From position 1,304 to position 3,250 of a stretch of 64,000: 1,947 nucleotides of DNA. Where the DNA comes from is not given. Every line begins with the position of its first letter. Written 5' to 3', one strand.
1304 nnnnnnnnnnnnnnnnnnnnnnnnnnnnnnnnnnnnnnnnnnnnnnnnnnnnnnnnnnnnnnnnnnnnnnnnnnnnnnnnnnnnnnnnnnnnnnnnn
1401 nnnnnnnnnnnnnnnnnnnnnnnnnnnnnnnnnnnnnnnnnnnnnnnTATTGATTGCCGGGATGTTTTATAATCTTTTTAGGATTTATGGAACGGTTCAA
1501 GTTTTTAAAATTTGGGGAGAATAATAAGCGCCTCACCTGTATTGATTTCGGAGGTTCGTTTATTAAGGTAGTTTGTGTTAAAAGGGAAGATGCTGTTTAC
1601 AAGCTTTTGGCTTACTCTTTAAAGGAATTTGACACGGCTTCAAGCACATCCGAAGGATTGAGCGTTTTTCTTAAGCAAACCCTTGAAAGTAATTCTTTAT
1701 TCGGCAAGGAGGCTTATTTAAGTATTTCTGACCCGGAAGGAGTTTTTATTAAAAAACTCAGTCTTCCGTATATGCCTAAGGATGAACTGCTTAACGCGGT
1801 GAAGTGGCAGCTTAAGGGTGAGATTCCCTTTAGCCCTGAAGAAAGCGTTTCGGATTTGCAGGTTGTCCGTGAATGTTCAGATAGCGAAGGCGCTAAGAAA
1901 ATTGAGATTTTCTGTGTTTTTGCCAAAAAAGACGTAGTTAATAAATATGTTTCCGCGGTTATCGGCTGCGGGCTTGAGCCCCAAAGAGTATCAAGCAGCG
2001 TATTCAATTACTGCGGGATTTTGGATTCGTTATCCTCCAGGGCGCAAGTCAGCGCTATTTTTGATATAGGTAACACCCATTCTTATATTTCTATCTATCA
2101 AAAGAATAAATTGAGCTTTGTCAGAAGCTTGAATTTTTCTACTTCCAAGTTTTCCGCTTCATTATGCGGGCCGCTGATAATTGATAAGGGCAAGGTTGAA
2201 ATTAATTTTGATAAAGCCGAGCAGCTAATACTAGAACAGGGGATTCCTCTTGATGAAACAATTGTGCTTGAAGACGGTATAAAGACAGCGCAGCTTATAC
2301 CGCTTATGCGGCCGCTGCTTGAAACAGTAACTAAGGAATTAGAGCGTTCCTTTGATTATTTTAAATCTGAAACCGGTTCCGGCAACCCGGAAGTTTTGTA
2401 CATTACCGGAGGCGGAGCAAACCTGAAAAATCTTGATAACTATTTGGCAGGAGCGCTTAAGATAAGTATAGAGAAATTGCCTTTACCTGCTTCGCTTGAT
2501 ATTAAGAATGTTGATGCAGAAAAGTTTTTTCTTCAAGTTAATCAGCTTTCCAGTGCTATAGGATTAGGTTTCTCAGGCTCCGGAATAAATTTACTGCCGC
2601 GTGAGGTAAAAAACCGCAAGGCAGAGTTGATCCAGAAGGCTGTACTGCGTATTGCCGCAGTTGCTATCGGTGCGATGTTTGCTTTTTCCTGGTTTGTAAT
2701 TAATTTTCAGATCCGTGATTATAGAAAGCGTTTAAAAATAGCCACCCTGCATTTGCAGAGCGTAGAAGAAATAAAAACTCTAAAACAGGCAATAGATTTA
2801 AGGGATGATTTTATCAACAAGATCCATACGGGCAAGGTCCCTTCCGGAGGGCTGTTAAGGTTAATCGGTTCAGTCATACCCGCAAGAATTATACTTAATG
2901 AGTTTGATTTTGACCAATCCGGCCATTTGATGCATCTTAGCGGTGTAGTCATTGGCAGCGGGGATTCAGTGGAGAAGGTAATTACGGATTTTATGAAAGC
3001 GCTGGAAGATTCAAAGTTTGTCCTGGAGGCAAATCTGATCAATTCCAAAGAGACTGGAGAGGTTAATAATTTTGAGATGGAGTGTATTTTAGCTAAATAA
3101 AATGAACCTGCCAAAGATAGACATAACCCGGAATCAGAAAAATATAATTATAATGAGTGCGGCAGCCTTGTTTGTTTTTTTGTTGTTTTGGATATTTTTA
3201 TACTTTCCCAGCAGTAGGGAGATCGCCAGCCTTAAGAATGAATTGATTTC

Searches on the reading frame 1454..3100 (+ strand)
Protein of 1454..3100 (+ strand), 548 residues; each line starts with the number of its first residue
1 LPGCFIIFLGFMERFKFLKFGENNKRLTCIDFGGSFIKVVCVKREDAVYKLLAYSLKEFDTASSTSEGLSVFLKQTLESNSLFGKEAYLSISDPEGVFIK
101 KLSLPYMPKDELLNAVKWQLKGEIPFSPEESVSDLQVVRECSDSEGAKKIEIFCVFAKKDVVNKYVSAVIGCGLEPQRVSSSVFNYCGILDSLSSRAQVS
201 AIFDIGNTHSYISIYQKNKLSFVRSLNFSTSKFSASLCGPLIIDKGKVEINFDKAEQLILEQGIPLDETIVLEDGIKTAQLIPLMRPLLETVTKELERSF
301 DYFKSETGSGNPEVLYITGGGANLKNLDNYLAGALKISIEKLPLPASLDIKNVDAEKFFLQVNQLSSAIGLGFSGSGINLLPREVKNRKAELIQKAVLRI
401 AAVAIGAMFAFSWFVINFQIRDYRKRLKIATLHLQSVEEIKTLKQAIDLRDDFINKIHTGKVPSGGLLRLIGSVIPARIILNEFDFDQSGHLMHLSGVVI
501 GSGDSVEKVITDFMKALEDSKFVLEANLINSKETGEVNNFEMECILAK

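Call 12: search_protein_families(library=ncbifam, proteins=[window:1454-3100:+], max_evalue=1e-10)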
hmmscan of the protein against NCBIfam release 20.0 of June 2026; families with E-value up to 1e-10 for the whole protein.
window:1454-3100:+ (548 aa): 2 families
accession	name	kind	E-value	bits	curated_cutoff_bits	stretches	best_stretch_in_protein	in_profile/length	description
TIGR01175.1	pilM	subfamily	3.3e-31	108.6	133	1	27-373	5-345/348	type IV pilus assembly protein PilM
NF045709.1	Amuc_1101_fam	equivalog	2.3e-25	89.5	650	1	81-443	65-422/608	Amuc_1101 family PilM-like pilus complex protein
